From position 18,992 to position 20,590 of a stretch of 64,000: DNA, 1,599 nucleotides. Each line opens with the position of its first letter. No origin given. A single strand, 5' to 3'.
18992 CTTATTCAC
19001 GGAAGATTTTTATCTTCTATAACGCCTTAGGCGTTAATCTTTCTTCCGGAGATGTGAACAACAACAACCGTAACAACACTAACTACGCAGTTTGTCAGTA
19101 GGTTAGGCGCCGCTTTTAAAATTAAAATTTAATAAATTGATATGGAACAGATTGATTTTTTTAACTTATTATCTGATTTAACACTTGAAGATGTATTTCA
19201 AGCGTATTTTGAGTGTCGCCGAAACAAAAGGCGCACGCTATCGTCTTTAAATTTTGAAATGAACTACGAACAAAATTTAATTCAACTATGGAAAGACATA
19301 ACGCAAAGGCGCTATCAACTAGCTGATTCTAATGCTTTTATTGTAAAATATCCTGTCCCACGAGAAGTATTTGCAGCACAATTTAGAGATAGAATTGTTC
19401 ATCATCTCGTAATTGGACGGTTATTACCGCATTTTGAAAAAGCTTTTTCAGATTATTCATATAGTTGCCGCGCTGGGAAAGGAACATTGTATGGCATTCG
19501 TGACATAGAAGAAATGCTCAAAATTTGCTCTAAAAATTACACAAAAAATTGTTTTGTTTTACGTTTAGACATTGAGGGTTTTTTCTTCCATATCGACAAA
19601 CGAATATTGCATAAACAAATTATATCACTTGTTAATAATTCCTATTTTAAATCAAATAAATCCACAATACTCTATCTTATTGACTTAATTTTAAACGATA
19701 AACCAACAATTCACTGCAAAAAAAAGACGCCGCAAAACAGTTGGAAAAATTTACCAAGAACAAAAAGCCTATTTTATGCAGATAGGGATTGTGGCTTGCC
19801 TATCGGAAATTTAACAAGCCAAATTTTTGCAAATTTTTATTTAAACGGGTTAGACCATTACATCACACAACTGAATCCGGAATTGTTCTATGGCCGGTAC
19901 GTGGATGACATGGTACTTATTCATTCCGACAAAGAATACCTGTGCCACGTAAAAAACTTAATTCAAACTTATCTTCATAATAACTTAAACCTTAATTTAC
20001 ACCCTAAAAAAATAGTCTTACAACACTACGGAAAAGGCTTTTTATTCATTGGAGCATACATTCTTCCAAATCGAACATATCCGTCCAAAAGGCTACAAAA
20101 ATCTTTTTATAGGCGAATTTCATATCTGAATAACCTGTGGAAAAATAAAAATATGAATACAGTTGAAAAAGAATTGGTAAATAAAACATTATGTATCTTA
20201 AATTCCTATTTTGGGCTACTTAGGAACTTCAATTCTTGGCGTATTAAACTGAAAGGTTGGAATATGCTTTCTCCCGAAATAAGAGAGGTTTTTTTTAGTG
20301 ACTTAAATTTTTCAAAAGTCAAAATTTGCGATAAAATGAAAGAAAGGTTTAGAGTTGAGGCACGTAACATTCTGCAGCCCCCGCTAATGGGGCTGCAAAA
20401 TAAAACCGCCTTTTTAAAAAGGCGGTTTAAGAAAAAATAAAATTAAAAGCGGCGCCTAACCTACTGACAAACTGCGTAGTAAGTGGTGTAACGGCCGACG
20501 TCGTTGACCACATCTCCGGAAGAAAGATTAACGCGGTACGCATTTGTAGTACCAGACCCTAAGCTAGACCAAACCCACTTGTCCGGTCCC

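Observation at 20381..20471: Target gene convergent to the RT; IMH lies in the 20-bp gap between the two stop codons and the downstream hairpins lie inside the RT coding sequence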

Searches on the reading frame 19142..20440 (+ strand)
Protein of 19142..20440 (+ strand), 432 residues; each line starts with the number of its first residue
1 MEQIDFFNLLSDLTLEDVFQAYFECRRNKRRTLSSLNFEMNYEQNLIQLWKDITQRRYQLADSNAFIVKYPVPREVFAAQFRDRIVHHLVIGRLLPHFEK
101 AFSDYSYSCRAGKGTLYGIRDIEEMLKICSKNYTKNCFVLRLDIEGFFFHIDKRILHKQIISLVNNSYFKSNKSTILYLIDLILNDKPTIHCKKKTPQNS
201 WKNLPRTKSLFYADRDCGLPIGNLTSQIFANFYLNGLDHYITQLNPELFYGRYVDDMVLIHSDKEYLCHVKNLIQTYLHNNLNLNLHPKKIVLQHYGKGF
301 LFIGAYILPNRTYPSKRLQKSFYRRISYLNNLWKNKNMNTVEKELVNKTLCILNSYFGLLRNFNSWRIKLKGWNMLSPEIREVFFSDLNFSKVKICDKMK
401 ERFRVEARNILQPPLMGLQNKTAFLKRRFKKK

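Call 7: search_protein_families(library=pfam, proteins=[window:19142-20440:+], max_evalue=0.01)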
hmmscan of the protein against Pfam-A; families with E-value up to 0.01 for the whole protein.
window:19142-20440:+ (432 aa): 1 family
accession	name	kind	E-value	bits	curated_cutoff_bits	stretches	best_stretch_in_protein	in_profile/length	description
PF00078.32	RVT_1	-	5.4e-16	59.4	29.6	1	79-304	15-202/205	Reverse transcriptase (RNA-dependent DNA polymerase)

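Call 13: find_homologous_proteins(query=window:19142-20437:+, max_evalue=1e-20)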
Query window:19142-20437:+ (432 aa): 6886 proteins with E <= 1e-20 among 8000 candidates; the best 120 are listed.
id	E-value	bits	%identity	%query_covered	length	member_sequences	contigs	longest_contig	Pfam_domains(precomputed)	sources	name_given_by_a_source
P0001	1.6e-292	988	99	100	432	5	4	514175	PF00078.33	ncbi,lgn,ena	-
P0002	5.3e-167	574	59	97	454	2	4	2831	PF00078.33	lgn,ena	-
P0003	6.8e-166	571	59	96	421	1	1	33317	PF00078.33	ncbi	-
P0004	1.0e-164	567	63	91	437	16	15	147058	PF00078.33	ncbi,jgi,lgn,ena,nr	ncbi:MAG: RNA-directed DNA polymerase [Alphaproteobacteria bacterium]|nr:RNA-directed DNA polymerase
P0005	5.5e-163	561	58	97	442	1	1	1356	PF00078.33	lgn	-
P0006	2.0e-162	559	58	100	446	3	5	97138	PF00078.33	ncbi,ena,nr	ncbi:MAG: hypothetical protein IJY58_03750 [Alphaproteobacteria bacterium]|nr:hypothetical protein [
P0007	5.1e-162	558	58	96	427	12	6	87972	PF00078.33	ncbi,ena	-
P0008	2.2e-161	556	57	96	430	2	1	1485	PF00078.33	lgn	-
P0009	2.4e-160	552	57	96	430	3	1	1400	PF00078.33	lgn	-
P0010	4.8e-160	551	58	96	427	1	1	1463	PF00078.33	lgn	-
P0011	1.0e-159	550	58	95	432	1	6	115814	PF00078.33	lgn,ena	-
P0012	1.1e-159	550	58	96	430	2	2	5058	PF00078.33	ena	-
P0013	3.6e-159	548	59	96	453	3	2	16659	PF00078.33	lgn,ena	-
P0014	2.6e-158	546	58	99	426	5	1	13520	PF00078.33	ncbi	ncbi:MAG: reverse transcriptase domain-containing protein [Alphaproteobacteria bacterium]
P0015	5.7e-158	545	58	95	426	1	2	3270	PF00078.33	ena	-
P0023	2.1e-154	533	57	96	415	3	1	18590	PF00078.33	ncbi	-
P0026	2.0e-152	526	57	95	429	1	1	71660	PF00078.33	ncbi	-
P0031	3.3e-143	496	51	96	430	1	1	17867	PF00078.33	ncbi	-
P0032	8.4e-140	485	54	92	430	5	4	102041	PF00078.33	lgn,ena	-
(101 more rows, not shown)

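Call 15: find_related_loci(query=A1, collection=genome_contigs, flank=4000)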
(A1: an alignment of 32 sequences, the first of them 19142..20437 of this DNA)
Query A1 (432 aa) in genome_contigs; peptide patterns used: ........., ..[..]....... (x = any residue, [..] = any of these).
600 stretches matched a pattern (row limit reached: there are more); 589 encode a relative of the query (tblastn E <= 1e-3); the best 80 are kept; 80 distinct loci.
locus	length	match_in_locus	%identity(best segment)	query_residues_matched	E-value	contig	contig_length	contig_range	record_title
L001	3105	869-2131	59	1-421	0e+0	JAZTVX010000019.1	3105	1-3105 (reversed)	MAG: Alphaproteobacteria bacterium isolate T1900045336_YK20190025.MAGScoT_cleanbin_000012 SGB_6600_k141_2025945, whole g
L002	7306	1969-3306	58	1-432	9e-169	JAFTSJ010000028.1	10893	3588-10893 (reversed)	MAG: Alphaproteobacteria bacterium isolate RGIG4106 Roe_deer_Cecum.Co__c1476126, whole genome shotgun sequence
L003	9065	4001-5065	48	13-369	9e-108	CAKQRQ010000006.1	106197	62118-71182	MAG: uncultured Alphaproteobacteria bacterium isolate REFINED_METABAT215_TOP10_CONTIGS_1500_ASSEMBLY_K77_MERGED__Hadza_M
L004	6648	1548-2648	46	3-371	1e-107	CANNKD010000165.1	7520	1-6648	MAG: Bacteroidetes bacterium isolate ZH-Oct18-42 genome assembly, contig: ZH-Oct18-C11193, whole genome shotgun sequence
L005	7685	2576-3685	47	1-369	7e-107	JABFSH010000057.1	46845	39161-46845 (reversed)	MAG: Methylococcaceae bacterium isolate WB-IL-06 seq_279, whole genome shotgun sequence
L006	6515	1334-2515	45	3-395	5e-107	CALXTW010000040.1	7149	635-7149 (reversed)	MAG: uncultured Alphaproteobacteria bacterium isolate BRZ_RR__bin74 genome assembly, contig: BRZ_RR__NODE_16635_length_7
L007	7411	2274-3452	42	3-392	1e-105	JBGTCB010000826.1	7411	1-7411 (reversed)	MAG: Saprospiraceae bacterium isolate JTS-RE11 k141_12346858, whole genome shotgun sequence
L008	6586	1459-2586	44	3-373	9e-105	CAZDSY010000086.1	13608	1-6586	MAG TPA_asm: uncultured Paludibacter sp. isolate binchicken_co43_254 genome assembly, contig: NODE_8128_length_13608_cov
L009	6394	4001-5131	42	1-373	6e-104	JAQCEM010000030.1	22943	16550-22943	MAG: Actinomycetota bacterium isolate casp40-mb.115 NODE_5336_length_22943_cov_0.367799, whole genome shotgun sequence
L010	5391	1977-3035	46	16-371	2e-103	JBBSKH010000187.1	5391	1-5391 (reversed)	MAG: Chitinophagales bacterium isolate LS4_metabat2.285 LS4_metabat2.285_K_3669274_L_5391_cov_14.7196, whole genome shot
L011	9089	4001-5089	47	13-377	2e-103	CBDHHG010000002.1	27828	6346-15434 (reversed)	MAG: Saprospiraceae bacterium isolate 0686931a-47d0-4a04-b860-bc07bf0ef539 genome assembly, contig: contig_2, whole geno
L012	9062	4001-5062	46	13-369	3e-103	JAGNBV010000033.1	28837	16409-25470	MAG: Bacteroidales bacterium isolate Go_SlDig_bin_165 Go_SlDig_4408_length_28837_cov_15.006618, whole genome shotgun seq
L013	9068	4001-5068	46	10-365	4e-103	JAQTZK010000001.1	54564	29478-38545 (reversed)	MAG: Candidatus Gracilibacteria bacterium isolate STC_59 NODE_1213_length_54564_cov_3.289895_Sandtown_C, whole genome sh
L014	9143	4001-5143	44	13-395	7e-103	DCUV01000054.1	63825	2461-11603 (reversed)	MAG TPA_asm: Spirochaetia bacterium UBA2205 UBA2205_contig_8955, whole genome shotgun sequence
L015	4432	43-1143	47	6-371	3e-103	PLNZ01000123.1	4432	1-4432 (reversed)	MAG: Ignavibacteriales bacterium isolate fen_1297 73.20120800_E1D.52_contig_15809, whole genome shotgun sequence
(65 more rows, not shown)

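Call 16: find_encoding_contigs(protein=P0001, flank=4000, max_places=8)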
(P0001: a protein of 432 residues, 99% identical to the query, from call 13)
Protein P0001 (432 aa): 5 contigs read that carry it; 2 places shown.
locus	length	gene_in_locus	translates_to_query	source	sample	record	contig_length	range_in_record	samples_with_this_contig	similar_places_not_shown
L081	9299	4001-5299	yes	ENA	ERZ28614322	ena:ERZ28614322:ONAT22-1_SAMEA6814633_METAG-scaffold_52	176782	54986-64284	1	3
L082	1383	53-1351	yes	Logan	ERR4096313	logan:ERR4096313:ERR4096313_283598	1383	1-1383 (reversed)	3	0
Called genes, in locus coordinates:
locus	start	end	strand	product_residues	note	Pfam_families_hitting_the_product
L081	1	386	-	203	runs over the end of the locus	-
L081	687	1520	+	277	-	PF00106:adh_short, PF13561:adh_short_C2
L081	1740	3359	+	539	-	-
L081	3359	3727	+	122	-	PF22296:bAvd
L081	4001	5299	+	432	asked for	PF00078:RVT_1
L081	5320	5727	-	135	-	-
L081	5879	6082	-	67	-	-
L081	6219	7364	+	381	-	PF01663:Phosphodiest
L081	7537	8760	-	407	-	PF07690:MFS_1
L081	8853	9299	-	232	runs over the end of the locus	PF02129:Peptidase_S15, PF00561:Abhydrolase_1, PF12146:Hydrolase_4, PF12697:Abhydrolase_6 (faint), PF20408:Abhydrolase_11 (weak), PF00326:Peptidase_S9 (faint)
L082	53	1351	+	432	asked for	PF00078:RVT_1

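Call 17: find_encoding_contigs(protein=window:19142-20440:+, flank=4000, max_places=8)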
Protein window:19142-20440:+ (432 aa): 9 contigs read that carry it; 6 places shown.
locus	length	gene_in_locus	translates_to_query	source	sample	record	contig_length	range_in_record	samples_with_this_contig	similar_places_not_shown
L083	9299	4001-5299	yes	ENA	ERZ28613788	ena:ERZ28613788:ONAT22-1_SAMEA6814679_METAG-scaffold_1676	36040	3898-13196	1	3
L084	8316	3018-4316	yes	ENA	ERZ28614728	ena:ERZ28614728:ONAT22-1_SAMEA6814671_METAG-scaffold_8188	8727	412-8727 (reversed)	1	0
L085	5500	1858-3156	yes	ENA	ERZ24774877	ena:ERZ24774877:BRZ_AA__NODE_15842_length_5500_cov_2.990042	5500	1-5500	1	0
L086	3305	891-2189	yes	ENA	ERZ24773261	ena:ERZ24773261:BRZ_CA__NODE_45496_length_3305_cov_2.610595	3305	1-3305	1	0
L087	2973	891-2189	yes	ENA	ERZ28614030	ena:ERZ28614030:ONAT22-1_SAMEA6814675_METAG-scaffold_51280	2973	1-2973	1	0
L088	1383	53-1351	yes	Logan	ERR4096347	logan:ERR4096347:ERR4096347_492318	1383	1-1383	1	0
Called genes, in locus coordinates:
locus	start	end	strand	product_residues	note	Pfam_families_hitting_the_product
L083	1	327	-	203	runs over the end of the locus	-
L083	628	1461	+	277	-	PF00106:adh_short, PF13561:adh_short_C2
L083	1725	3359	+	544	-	-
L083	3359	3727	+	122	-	PF22296:bAvd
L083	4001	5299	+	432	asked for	PF00078:RVT_1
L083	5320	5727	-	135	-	-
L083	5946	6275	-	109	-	PF03819:MazG, PF12643:MazG-like (weak)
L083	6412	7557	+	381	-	PF01663:Phosphodiest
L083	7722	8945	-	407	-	PF07690:MFS_1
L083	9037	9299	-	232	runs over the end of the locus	PF02129:Peptidase_S15, PF00561:Abhydrolase_1, PF12146:Hydrolase_4, PF12697:Abhydrolase_6 (faint), PF20408:Abhydrolase_11, PF00326:Peptidase_S9 (faint)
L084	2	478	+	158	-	?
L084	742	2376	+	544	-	-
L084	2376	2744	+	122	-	PF22296:bAvd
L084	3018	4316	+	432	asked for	PF00078:RVT_1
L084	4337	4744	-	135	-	-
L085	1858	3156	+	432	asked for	PF00078:RVT_1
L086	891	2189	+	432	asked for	PF00078:RVT_1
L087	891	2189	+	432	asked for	PF00078:RVT_1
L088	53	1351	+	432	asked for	PF00078:RVT_1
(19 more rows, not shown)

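Call 20: find_encoding_contigs(protein=P0004, flank=4000, max_places=4)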
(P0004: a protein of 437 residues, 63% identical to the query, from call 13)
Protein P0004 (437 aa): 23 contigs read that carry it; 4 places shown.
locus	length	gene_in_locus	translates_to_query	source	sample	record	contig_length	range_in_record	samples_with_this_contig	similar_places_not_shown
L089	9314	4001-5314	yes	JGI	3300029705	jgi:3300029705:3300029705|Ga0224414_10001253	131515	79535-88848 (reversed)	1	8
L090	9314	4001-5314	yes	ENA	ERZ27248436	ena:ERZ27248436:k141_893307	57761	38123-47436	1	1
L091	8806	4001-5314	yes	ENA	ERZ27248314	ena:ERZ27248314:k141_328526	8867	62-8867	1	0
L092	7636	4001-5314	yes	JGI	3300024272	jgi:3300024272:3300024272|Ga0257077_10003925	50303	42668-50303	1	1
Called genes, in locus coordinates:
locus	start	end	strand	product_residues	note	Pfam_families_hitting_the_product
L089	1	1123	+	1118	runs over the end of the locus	PF07690:MFS_1, PF01553:Acyltransferase, PF00501:AMP-binding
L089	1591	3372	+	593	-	-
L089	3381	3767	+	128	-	PF22296:bAvd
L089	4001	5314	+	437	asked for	PF00078:RVT_1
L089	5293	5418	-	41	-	-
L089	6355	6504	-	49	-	-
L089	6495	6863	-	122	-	-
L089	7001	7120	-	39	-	-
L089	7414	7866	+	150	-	PF00578:AhpC-TSA, PF08534:Redoxin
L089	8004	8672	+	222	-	-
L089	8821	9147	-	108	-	-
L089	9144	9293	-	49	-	-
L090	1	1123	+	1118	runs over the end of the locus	PF07690:MFS_1, PF01553:Acyltransferase, PF00501:AMP-binding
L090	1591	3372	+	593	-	-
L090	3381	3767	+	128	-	PF22296:bAvd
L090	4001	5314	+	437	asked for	PF00078:RVT_1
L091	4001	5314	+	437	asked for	PF00078:RVT_1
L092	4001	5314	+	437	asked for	PF00078:RVT_1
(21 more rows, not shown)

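Call 21: find_encoding_contigs(protein=P0003, flank=4000, max_places=2)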
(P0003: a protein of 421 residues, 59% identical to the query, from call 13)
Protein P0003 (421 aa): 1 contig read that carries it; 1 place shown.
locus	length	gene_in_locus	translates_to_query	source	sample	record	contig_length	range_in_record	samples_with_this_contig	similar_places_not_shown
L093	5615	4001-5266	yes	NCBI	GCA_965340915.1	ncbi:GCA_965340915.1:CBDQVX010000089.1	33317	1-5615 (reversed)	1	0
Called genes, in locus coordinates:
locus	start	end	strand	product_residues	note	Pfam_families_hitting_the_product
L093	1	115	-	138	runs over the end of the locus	-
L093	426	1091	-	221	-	PF04536:TPM_phosphatase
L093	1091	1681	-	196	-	PF04011:LemA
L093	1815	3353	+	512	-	-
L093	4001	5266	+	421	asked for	PF00078:RVT_1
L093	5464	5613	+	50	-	?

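Call 22: find_encoding_contigs(protein=P0007, flank=4000, max_places=3)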
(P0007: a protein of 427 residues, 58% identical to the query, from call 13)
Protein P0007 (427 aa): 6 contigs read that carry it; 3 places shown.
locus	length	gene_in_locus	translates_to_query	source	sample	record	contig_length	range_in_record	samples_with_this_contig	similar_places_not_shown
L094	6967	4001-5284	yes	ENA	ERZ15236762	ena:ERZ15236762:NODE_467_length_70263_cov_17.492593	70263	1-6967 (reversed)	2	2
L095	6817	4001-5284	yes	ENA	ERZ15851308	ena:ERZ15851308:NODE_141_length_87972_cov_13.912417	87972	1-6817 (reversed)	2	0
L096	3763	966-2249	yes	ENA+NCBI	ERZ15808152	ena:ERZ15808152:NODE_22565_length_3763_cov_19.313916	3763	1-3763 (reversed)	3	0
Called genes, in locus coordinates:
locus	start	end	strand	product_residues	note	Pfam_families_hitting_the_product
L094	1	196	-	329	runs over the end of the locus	PF04055:Radical_SAM (weak)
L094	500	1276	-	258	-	-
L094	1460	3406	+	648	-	-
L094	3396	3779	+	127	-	PF22296:bAvd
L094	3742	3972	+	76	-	-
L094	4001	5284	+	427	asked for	PF00078:RVT_1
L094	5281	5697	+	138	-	-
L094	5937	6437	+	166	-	-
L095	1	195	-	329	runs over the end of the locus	PF04055:Radical_SAM (weak)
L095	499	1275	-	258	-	-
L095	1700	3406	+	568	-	-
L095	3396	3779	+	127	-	PF22296:bAvd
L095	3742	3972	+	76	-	-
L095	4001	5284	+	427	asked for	PF00078:RVT_1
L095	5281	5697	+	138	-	-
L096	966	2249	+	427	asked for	PF00078:RVT_1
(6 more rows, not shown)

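Call 23: find_encoding_contigs(protein=P0011, flank=4000, max_places=3)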
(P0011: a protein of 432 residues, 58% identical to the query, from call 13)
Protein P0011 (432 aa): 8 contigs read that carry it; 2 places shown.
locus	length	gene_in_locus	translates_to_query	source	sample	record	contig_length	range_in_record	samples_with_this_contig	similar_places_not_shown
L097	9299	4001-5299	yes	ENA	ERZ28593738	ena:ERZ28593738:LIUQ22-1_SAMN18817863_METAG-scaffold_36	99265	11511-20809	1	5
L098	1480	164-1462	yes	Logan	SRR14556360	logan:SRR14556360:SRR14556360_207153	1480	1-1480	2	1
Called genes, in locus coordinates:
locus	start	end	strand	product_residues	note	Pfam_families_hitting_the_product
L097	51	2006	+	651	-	PF00456:Transketolase_N, PF13292:DXP_synthase_N (faint), PF02779:Transket_pyr, PF02780:Transketolase_C, PF22613:Transketolase_C_1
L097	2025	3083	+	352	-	PF01116:F_bP_aldolase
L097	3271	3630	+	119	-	PF22296:bAvd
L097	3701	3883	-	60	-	-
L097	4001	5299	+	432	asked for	PF00078:RVT_1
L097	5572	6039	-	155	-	PF01957:NfeD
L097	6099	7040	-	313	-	PF01145:Band_7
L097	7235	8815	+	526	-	-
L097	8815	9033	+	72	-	PF04014:MazE_antitoxin (faint)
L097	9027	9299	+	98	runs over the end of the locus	PF02452:PemK_toxin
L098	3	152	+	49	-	?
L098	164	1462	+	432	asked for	PF00078:RVT_1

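Call 29: find_encoding_contigs(protein=P0026, flank=5000, max_places=2)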
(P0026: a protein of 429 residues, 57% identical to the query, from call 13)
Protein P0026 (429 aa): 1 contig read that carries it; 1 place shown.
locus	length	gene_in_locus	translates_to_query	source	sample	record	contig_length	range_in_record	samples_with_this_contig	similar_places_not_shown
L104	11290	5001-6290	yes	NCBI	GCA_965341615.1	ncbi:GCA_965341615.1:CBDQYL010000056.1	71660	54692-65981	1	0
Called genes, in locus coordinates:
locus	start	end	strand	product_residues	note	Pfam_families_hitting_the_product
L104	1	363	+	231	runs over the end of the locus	-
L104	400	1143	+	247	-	-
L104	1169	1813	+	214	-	-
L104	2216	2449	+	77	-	-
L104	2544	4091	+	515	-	-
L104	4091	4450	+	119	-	PF22296:bAvd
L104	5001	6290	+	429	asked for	PF00078:RVT_1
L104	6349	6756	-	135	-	-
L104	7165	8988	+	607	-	PF00009:GTP_EFTU, PF01926:MMR_HSR1 (faint), PF22042:EF-G_D2, PF03144:GTP_EFTU_D2, PF00679:EFG_C, PF21018:BipA_C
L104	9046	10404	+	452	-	PF07690:MFS_1, PF13000:Acatn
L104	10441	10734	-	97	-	-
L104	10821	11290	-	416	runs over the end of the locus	PF00535:Glycos_transf_2, PF10111:Glyco_tranf_2_2 (weak), PF13641:Glyco_tranf_2_3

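Call 30: find_encoding_contigs(protein=P0032, flank=5000, max_places=2)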
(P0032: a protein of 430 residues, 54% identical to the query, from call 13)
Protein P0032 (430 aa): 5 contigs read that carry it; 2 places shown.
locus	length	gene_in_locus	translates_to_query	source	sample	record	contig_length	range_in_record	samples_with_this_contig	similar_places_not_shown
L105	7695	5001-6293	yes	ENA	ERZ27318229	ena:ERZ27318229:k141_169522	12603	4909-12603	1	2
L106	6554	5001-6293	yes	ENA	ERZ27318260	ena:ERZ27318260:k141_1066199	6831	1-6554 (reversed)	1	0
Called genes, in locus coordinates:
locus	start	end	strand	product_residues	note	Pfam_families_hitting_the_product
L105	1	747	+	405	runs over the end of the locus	PF01171:ATP_bind_3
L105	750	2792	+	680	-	PF06480:FtsH_ext, PF06068:TIP49 (faint), PF00004:AAA, PF07728:AAA_5 (weak), PF17862:AAA_lid_3, PF01434:Peptidase_M41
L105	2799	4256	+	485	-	-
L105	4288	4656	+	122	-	-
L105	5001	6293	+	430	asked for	PF00078:RVT_1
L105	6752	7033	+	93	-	PF01541:GIY-YIG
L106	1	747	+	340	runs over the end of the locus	?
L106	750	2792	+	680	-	PF06480:FtsH_ext, PF06068:TIP49 (faint), PF00004:AAA, PF07728:AAA_5 (weak), PF17862:AAA_lid_3, PF01434:Peptidase_M41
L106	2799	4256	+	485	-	-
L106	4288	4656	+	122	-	-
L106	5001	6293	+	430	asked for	PF00078:RVT_1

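Call 31: find_encoding_contigs(protein=P0014, flank=5000, max_places=2)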
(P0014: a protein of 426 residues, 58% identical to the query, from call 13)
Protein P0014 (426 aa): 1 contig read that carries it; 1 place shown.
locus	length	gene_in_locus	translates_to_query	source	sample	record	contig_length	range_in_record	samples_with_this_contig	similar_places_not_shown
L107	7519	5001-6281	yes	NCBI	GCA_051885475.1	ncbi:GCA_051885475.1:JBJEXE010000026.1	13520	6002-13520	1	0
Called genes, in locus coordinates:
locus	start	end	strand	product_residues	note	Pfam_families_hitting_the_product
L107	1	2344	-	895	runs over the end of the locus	PF11739:YdbH-like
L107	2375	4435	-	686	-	PF22745:Nlig-Ia, PF01653:DNA_ligase_aden, PF03120:OB_DNA_ligase, PF03119:DNA_ligase_ZBD, PF14520:HHH_5 (faint), PF12826:HHH_2, PF00533:BRCT, PF12738:PTCB-BRCT (weak)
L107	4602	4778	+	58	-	-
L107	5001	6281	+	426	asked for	PF00078:RVT_1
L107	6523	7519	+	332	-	?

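Call 32: find_encoding_contigs(protein=P0023, flank=5000, max_places=2)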
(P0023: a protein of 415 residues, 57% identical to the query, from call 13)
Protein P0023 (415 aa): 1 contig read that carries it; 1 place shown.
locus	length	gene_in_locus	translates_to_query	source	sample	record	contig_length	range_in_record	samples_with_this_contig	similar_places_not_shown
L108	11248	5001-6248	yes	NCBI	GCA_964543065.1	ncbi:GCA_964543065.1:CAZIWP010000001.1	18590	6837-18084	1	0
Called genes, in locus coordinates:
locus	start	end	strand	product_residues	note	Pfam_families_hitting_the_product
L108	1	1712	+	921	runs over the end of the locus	PF02985:HEAT (faint), PF13646:HEAT_2 (faint)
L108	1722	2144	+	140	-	PF00027:cNMP_binding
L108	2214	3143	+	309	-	PF13145:Rotamase_2, PF13616:Rotamase_3, PF00639:Rotamase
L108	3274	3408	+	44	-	-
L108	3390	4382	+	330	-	-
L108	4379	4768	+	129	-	PF22296:bAvd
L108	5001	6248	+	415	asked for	PF00078:RVT_1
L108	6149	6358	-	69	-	-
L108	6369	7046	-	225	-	PF01863:YgjP-like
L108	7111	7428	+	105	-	-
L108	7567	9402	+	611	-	-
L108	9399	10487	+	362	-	PF00231:ATP-synt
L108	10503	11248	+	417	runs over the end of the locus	?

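Call 33: find_encoding_contigs(protein=P0031, flank=5000, max_places=2)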
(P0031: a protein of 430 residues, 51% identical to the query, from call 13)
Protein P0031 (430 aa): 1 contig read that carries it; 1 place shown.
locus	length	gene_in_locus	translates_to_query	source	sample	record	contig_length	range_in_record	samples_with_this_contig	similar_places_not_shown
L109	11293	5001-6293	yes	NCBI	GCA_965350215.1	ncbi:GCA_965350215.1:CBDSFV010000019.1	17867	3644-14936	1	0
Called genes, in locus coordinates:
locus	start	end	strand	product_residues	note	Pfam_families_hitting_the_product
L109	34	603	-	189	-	PF01121:CoaE (faint)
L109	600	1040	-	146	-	PF04266:ASCH (weak)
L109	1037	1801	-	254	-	-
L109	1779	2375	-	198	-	-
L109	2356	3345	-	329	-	PF04055:Radical_SAM (weak)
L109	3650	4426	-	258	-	-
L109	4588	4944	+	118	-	PF22296:bAvd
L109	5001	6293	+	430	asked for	PF00078:RVT_1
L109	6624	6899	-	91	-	PF00216:Bac_DNA_binding, PF18291:HU-HIG (weak)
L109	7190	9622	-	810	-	PF02190:LON_substr_bdg, PF08298:AAA_PrkA (weak), PF00004:AAA, PF07728:AAA_5 (weak), PF22667:Lon_lid, PF05362:Lon_C, PF13541:ChlI (weak)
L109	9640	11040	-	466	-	PF13401:AAA_22 (faint), PF06689:zf-C4_ClpX, PF00493:MCM (weak), PF05496:RuvB_N (faint), PF00004:AAA, PF07724:AAA_2, PF07728:AAA_5 (faint), PF10431:ClpB_D2-small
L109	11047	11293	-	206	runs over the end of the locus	PF00574:CLP_protease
